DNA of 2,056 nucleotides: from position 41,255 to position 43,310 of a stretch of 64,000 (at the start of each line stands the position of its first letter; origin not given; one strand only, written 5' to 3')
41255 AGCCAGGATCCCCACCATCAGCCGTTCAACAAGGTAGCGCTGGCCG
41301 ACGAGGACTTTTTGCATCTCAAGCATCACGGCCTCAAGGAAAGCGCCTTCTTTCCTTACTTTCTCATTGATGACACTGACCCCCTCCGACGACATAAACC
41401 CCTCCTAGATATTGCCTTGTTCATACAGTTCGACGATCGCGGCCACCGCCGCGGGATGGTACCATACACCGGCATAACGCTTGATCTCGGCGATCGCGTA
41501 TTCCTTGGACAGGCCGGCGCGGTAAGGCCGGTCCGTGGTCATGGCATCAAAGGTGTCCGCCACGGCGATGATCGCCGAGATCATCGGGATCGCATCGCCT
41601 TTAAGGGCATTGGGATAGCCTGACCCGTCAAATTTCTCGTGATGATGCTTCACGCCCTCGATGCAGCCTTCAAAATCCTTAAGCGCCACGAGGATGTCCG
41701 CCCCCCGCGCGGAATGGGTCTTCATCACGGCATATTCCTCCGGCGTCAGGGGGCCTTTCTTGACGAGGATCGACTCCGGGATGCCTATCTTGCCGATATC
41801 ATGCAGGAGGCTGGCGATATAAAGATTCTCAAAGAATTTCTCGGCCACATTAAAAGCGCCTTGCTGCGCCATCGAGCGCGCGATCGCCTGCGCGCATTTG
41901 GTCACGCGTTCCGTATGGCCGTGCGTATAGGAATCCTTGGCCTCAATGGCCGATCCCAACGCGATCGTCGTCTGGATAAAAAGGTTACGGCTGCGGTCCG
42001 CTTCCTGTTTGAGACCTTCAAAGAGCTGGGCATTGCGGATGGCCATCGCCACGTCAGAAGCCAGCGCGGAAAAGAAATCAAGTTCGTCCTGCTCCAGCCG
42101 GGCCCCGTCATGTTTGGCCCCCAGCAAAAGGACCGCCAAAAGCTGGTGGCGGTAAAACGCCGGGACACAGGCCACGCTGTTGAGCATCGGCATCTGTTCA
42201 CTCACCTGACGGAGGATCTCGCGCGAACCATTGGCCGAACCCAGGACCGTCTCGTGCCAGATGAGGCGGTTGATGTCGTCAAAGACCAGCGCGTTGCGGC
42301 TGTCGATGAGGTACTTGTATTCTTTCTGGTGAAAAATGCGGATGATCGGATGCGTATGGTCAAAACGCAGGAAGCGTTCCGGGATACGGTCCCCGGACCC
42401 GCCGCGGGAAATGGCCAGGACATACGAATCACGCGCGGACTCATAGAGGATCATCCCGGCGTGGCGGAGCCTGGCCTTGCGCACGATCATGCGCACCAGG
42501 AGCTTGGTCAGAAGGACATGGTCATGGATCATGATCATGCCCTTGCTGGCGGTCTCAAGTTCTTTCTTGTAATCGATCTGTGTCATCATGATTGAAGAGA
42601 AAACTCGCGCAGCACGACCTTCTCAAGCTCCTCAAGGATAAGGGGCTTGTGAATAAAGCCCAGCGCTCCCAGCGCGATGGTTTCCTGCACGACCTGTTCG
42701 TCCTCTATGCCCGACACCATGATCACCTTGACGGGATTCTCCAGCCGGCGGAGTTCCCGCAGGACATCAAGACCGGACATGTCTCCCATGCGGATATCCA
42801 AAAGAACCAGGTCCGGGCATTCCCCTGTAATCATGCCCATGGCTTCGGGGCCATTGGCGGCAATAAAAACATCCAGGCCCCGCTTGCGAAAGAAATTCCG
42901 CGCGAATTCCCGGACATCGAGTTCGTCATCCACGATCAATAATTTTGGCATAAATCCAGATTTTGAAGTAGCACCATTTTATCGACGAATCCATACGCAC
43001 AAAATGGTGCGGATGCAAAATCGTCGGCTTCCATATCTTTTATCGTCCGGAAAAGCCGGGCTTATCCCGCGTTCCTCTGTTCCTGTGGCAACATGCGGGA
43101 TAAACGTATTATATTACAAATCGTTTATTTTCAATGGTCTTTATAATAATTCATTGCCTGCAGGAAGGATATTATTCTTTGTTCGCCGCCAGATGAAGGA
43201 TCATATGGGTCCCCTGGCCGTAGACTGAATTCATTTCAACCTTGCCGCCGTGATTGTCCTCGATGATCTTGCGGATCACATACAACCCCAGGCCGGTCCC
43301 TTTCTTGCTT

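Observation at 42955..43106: Two copies of a ~150-nt conserved multi-hairpin element in unrelated intergenic regions (second copy 56447-56602)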

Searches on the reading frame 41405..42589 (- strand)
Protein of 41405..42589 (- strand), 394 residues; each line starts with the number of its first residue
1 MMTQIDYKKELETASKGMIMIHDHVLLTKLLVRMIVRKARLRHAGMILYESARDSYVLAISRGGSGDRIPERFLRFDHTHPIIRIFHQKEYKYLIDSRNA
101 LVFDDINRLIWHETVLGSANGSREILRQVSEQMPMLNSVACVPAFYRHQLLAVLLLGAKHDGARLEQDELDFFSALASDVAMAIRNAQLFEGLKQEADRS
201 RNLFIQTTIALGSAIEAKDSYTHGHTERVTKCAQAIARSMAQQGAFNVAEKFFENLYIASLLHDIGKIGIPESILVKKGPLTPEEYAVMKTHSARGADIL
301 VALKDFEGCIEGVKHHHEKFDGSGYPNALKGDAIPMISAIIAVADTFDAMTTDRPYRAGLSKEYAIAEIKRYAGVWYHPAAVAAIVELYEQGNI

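Call 13: search_protein_families(library=pfam, proteins=[window:41405-42589:-])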
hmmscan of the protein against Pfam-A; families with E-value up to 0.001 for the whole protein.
window:41405-42589:- (394 aa): 5 families
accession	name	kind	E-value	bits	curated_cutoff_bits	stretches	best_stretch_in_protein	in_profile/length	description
PF13487.12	HD_5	-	6.2e-36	124.1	27.2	1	214-379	6-168/170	HD domain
PF01966.28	HD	-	3.1e-16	60.1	22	1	224-350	3-116/116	HD domain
PF13492.12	GAF_3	-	9.4e-06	26.5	27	1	133-186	78-129/129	GAF domain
PF13185.12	GAF_2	-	4.4e-05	24.1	28.6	1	128-184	80-135/136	GAF domain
PF01590.32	GAF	-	7e-05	23.8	22.4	1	118-184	76-133/133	GAF domain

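Call 25: find_homologous_proteins(query=window:41405-42589:-, max_evalue=1e-30)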
Query window:41405-42589:- (394 aa): 6429 proteins with E <= 1e-30 among 8000 candidates; the best 120 are listed.
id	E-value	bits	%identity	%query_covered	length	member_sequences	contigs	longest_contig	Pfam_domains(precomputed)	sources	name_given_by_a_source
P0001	2.6e-259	877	100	100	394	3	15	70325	PF13487.13,PF01966.29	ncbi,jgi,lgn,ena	-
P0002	1.7e-218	743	84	99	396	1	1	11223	PF13487.13,PF01966.29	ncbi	-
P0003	1.2e-216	737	84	100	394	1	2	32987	PF13487.13,PF01966.29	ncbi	ncbi:MAG: HD domain-containing phosphohydrolase [Candidatus Omnitrophota bacterium]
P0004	3.8e-215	732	83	100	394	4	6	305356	PF13487.13,PF01966.29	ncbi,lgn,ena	-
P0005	1.3e-214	730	82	100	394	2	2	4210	PF13185.13,PF13487.13,PF01966.29,PF01590.33,PF13492.13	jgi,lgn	jgi:HD-GYP domain-containing protein (c-di-GMP phosphodiesterase class II)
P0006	1.7e-213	726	82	100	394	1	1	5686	PF13487.13,PF01966.29,PF13492.13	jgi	jgi:HD-GYP domain-containing protein (c-di-GMP phosphodiesterase class II)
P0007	1.2e-211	720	81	100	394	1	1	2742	PF13487.13,PF01966.29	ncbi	-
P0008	8.0e-211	718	81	100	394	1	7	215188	PF13487.13,PF01966.29,PF13492.13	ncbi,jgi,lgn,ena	jgi:HD-GYP domain-containing protein (c-di-GMP phosphodiesterase class II)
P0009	1.3e-209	714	80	100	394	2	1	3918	PF13487.13,PF01966.29,PF13492.13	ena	-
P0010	2.0e-209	713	80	100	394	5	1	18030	PF13185.13,PF13487.13,PF01966.29,PF13492.13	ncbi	-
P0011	7.5e-209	711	81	100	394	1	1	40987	PF13185.13,PF13487.13,PF01966.29,PF01590.33,PF13492.13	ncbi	-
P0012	1.0e-207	707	80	100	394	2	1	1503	PF13487.13,PF01966.29,PF13492.13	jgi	-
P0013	1.7e-200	684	77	100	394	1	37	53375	PF13487.13,PF01966.29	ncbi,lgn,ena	-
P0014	5.6e-196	669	74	99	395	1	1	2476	PF13487.13,PF01966.29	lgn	-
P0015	5.4e-193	659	75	100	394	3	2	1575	PF13487.13,PF01966.29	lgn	-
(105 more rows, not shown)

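Call 26: find_encoding_contigs(protein=P0004, flank=10000, max_places=2)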
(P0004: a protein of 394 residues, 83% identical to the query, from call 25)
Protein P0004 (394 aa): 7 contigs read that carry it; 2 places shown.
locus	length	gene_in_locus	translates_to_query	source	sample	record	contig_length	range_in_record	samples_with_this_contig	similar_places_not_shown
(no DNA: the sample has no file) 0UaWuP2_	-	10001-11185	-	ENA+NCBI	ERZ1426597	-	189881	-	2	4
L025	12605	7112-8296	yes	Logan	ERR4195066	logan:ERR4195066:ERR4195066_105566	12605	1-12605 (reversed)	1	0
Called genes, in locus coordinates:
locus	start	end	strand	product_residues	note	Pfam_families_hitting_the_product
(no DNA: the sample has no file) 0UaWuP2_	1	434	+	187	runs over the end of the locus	PF03602:Cons_hypoth95, PF05175:MTS (weak)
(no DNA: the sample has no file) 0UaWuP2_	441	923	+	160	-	PF01467:CTP_transf_like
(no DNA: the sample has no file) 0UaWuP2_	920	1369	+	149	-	PF02620:YceD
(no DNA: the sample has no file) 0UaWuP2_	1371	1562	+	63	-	PF01783:Ribosomal_L32p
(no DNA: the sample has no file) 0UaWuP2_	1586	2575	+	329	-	PF02504:FA_synthesis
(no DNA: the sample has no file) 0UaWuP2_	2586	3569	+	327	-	PF00108:Thiolase_N (weak), PF08545:ACP_syn_III, PF08541:ACP_syn_III_C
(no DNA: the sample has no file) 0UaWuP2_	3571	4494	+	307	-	PF00698:Acyl_transf_1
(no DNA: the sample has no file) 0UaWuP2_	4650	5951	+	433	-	PF03349:Toluene_X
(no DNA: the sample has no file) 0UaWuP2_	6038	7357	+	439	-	PF00109:ketoacyl-synt, PF02801:Ketoacyl-synt_C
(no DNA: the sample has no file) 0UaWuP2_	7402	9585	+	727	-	PF13185:GAF_2 (weak), PF02518:HATPase_c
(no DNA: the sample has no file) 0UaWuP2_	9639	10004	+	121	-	PF00072:Response_reg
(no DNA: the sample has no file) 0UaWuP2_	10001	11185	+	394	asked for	PF01966:HD, PF13487:HD_5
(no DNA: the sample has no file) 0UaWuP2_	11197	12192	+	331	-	PF00493:MCM (weak), PF20030:bpMoxR, PF05496:RuvB_N (faint), PF07726:AAA_3, PF07728:AAA_5, PF17863:AAA_lid_2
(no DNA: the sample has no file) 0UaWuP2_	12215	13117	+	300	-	PF01882:DUF58, PF13519:VWA_2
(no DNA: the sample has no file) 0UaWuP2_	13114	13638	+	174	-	-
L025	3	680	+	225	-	?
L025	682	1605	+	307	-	PF00698:Acyl_transf_1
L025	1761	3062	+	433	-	PF03349:Toluene_X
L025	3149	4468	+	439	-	PF00109:ketoacyl-synt, PF02801:Ketoacyl-synt_C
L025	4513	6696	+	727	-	PF13185:GAF_2 (weak), PF02518:HATPase_c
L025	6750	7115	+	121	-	PF00072:Response_reg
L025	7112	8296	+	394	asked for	PF01966:HD, PF13487:HD_5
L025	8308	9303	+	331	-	PF00493:MCM (weak), PF20030:bpMoxR, PF05496:RuvB_N (faint), PF07726:AAA_3, PF07728:AAA_5, PF17863:AAA_lid_2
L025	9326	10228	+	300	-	PF01882:DUF58, PF13519:VWA_2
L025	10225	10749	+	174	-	-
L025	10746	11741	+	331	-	PF07584:BatA, PF00092:VWA, PF06707:DUF1194 (faint), PF13519:VWA_2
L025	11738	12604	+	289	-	?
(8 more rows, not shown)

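Call 27: find_encoding_contigs(protein=P0008, flank=10000, max_places=2)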
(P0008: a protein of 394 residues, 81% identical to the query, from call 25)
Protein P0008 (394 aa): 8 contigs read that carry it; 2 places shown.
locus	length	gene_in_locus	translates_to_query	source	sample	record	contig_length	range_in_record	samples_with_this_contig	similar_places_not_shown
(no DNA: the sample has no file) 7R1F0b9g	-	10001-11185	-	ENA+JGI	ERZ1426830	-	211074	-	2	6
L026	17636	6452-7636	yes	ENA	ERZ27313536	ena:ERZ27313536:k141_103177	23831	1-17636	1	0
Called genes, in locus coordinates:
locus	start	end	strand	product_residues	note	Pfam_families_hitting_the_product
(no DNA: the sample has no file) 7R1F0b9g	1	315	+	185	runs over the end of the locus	PF03602:Cons_hypoth95, PF05175:MTS (weak)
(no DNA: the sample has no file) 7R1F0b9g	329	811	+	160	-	PF01467:CTP_transf_like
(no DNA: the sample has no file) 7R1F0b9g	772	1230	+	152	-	PF02620:YceD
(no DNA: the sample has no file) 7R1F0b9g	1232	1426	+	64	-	PF01783:Ribosomal_L32p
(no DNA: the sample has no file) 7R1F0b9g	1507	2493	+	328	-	PF02504:FA_synthesis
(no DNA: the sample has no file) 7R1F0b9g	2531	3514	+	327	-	PF00108:Thiolase_N (weak), PF08545:ACP_syn_III, PF08541:ACP_syn_III_C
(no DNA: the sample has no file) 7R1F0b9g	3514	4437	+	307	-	PF00698:Acyl_transf_1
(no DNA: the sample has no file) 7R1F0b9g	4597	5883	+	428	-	PF03349:Toluene_X, PF00593:TonB_dep_Rec_b-barrel (weak)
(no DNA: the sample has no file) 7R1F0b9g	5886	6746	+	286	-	PF01553:Acyltransferase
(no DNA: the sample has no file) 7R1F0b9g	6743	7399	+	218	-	PF12710:HAD, PF23270:HAD_RAM2_N (weak)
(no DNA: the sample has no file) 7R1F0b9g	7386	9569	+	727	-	PF16927:HisKA_7TM, PF13185:GAF_2, PF02518:HATPase_c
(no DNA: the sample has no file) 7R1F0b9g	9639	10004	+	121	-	PF00072:Response_reg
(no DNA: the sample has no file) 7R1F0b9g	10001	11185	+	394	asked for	PF13492:GAF_3 (faint), PF13487:HD_5, PF01966:HD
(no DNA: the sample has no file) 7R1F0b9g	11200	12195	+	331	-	PF20030:bpMoxR, PF00493:MCM (weak), PF05496:RuvB_N (faint), PF00158:Sigma54_activat (weak), PF07726:AAA_3, PF07728:AAA_5, PF17863:AAA_lid_2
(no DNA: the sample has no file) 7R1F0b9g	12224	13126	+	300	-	PF01882:DUF58, PF13519:VWA_2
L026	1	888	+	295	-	?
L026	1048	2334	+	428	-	PF03349:Toluene_X, PF00593:TonB_dep_Rec_b-barrel (weak)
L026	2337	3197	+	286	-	PF01553:Acyltransferase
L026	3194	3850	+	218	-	PF12710:HAD, PF23270:HAD_RAM2_N (weak)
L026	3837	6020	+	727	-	PF16927:HisKA_7TM, PF13185:GAF_2, PF02518:HATPase_c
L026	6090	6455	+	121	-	PF00072:Response_reg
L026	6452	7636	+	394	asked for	PF13492:GAF_3 (faint), PF13487:HD_5, PF01966:HD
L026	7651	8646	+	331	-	PF20030:bpMoxR, PF00493:MCM (weak), PF05496:RuvB_N (faint), PF00158:Sigma54_activat (weak), PF07726:AAA_3, PF07728:AAA_5, PF17863:AAA_lid_2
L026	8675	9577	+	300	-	PF01882:DUF58, PF13519:VWA_2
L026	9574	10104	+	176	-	-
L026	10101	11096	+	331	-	PF07584:BatA, PF00092:VWA, PF13519:VWA_2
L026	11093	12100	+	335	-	PF00092:VWA, PF13519:VWA_2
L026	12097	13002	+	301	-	PF07719:TPR_2 (faint), PF13414:TPR_11, PF13424:TPR_12 (weak), PF13432:TPR_16, PF14559:TPR_19 (weak), PF00515:TPR_1 (weak)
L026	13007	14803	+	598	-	PF13584:BatD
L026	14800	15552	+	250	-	PF07719:TPR_2 (faint), PF08239:SH3_3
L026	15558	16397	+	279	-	PF00459:Inositol_P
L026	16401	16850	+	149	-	PF00383:dCMP_cyt_deam_1, PF14437:MafB19-deam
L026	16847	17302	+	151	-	PF04074:DUF386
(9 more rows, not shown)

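Call 28: find_encoding_contigs(protein=P0003, flank=10000, max_places=2)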
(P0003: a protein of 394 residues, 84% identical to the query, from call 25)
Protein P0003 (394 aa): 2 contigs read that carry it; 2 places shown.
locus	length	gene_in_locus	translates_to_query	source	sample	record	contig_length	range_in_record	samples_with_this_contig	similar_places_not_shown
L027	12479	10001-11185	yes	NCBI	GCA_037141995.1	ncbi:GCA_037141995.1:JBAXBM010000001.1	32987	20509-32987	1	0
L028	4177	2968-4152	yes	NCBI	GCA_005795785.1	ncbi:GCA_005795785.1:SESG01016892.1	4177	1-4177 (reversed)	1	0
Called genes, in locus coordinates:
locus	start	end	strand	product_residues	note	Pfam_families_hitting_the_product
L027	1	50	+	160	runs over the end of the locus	PF01467:CTP_transf_like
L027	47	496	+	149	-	PF02620:YceD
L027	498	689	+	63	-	PF01783:Ribosomal_L32p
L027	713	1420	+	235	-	PF02504:FA_synthesis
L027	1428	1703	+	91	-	PF02504:FA_synthesis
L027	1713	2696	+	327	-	PF00108:Thiolase_N (faint), PF08545:ACP_syn_III, PF08541:ACP_syn_III_C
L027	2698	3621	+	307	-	PF00698:Acyl_transf_1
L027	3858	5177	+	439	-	PF03349:Toluene_X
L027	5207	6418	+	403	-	PF01073:3Beta_HSD (weak), PF01370:Epimerase, PF07993:NAD_binding_4, PF16363:GDP_Man_Dehyd (faint)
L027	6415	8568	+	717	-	PF16927:HisKA_7TM, PF13185:GAF_2 (faint), PF02518:HATPase_c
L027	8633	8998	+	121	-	PF00072:Response_reg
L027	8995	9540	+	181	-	PF01590:GAF (weak), PF13185:GAF_2 (weak)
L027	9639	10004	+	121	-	PF00072:Response_reg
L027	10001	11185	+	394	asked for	PF01966:HD, PF13487:HD_5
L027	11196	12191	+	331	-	PF00493:MCM (weak), PF20030:bpMoxR, PF05496:RuvB_N (faint), PF07726:AAA_3, PF07728:AAA_5, PF17863:AAA_lid_2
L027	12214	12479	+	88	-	PF01882:DUF58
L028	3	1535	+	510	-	?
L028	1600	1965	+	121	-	PF00072:Response_reg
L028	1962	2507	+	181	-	PF01590:GAF (weak), PF13185:GAF_2 (weak)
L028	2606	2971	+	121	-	PF00072:Response_reg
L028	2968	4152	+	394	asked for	PF01966:HD, PF13487:HD_5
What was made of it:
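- The orthologous kinase-to-receiver spacer is 53, 69 and 64 nt in L025, L026 and L027, against 220 nt here (calls 26-28).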

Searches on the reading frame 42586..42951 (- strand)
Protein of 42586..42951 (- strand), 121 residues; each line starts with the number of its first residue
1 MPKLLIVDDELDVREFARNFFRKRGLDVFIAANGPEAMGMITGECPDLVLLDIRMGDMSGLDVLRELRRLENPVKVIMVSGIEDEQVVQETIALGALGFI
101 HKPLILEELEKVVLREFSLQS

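Call 12: find_encoding_contigs(protein=window:42586-42951:-, flank=3000, max_places=6)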
Protein window:42586-42951:- (121 aa): 17 contigs read that carry it; 6 places shown.
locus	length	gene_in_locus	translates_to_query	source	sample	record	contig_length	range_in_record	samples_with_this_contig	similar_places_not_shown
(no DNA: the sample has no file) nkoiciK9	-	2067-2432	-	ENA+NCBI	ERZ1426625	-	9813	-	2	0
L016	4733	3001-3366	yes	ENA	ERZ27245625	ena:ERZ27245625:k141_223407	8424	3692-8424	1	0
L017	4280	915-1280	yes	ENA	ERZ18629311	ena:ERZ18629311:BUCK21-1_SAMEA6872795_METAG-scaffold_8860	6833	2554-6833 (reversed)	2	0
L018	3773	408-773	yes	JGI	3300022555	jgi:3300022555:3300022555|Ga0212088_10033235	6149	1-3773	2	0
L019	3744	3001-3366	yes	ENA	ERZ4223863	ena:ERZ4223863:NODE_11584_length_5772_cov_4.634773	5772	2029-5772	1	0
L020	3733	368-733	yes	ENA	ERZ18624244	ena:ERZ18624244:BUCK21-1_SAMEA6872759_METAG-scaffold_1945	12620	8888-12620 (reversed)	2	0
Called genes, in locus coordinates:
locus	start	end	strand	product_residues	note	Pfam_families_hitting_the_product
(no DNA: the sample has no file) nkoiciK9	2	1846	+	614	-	?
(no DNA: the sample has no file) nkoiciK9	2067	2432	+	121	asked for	PF00072:Response_reg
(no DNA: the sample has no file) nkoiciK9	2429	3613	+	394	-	PF13487:HD_5, PF01966:HD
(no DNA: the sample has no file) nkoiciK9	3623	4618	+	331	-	PF00493:MCM (weak), PF20030:bpMoxR, PF05496:RuvB_N (faint), PF00158:Sigma54_activat (weak), PF00004:AAA (weak), PF07726:AAA_3, PF07728:AAA_5, PF17863:AAA_lid_2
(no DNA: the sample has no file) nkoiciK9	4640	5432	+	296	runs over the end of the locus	PF01882:DUF58, PF13519:VWA_2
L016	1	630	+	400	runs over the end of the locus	PF01073:3Beta_HSD (faint), PF01370:Epimerase, PF07993:NAD_binding_4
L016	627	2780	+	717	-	PF16927:HisKA_7TM, PF13185:GAF_2 (weak), PF13492:GAF_3 (weak), PF02518:HATPase_c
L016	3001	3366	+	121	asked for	PF00072:Response_reg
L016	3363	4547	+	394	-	PF13487:HD_5, PF01966:HD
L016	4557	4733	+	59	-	?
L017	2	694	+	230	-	?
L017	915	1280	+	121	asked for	PF00072:Response_reg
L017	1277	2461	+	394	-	PF13487:HD_5, PF01966:HD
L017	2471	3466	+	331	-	PF00493:MCM (weak), PF20030:bpMoxR, PF05496:RuvB_N (faint), PF00158:Sigma54_activat (weak), PF00004:AAA (weak), PF07726:AAA_3, PF07728:AAA_5, PF17863:AAA_lid_2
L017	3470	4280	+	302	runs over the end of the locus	PF01882:DUF58, PF13519:VWA_2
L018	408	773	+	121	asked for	PF00072:Response_reg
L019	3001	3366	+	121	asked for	PF00072:Response_reg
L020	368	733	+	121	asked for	PF00072:Response_reg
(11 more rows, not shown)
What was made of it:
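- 42586..42951 (-): Receiver-domain gene. Its ATG abuts copy 1. It is the first gene of the receiver/HD-GYP/MoxR-like gene run. The 121-aa protein is identical in the 17 metagenome contigs read (call 12).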

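Call 13: search_protein_families(library=pfam, proteins=[window:42586-42951:-])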
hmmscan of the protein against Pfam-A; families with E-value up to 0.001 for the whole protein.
window:42586-42951:- (121 aa): 1 family
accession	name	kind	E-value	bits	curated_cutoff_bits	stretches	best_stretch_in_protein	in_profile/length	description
PF00072.30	Response_reg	-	5.1e-28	97.9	30.2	1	5-113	2-110/111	Response regulator receiver domain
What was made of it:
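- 42586..42951 (-): Pfam PF00072 at 5e-28 (call 13).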

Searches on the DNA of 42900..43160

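Call 47: search_rna_families(source=window, start=42900, end=43160, threshold=evalue, max_evalue=1)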
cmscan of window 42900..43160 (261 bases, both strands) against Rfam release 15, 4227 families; matches with E-value up to 1: 0.
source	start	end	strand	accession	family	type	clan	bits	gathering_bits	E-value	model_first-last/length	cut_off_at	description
